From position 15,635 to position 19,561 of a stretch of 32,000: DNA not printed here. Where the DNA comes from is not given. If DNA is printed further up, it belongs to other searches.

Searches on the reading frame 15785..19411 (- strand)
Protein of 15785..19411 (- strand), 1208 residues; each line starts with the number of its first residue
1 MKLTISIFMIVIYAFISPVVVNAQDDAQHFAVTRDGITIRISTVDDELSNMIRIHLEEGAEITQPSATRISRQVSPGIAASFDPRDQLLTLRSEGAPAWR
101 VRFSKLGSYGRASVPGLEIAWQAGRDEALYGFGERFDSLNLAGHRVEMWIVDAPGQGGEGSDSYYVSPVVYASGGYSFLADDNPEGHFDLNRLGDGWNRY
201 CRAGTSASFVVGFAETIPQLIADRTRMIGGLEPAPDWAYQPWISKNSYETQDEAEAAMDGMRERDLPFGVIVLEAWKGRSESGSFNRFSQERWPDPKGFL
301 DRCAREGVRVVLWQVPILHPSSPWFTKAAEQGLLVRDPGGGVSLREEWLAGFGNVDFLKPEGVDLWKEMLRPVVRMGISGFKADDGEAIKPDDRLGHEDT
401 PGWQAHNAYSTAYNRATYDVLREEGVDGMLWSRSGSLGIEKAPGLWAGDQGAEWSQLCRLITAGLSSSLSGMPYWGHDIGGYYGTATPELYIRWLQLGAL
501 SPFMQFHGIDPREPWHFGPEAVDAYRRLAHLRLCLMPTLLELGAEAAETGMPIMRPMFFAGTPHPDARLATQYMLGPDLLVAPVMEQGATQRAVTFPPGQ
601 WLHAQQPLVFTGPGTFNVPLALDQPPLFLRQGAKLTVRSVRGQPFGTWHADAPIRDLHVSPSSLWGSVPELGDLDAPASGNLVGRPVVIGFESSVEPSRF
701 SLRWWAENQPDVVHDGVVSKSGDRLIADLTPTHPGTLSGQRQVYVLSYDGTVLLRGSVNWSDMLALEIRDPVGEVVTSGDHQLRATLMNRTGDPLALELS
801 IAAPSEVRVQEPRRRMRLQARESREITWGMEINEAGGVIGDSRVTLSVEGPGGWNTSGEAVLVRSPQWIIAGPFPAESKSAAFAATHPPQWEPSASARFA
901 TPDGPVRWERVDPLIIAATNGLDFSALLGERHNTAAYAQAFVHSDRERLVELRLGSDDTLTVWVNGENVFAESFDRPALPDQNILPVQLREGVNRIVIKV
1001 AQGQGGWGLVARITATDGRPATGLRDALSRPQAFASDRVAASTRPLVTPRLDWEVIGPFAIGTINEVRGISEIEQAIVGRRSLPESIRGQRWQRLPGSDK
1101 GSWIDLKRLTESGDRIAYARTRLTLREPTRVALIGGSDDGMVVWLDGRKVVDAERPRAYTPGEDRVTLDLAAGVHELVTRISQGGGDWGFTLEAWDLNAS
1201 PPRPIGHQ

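Call 7: search_protein_families(library=pfam, proteins=[window:15785-19411:-], max_evalue=0.001)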
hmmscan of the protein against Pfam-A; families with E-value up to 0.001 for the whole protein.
window:15785-19411:- (1208 aa): 3 families
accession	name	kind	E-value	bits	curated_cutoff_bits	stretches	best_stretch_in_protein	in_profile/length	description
PF01055.32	Glyco_hydro_31_2nd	-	1.3e-68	232.3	23.5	1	235-540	5-326/328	Glycosyl hydrolases family 31 TIM-barrel domain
PF21365.3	Glyco_hydro_31_3rd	-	3.3e-17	63.2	24.4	1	550-633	1-85/87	Glycosyl hydrolase family 31 C-terminal domain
PF13802.12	Gal_mutarotas_2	-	4.1e-11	43.9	27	1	117-189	108-184/184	Glycosyl hydrolase 31 N-terminal galactose mutarotase-like domain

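Call 98: find_encoding_contigs(protein=window:15785-19411:-, flank=10000, max_places=3)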
Protein window:15785-19411:- (1208 aa): no gene with exactly this product is on record in the collection.
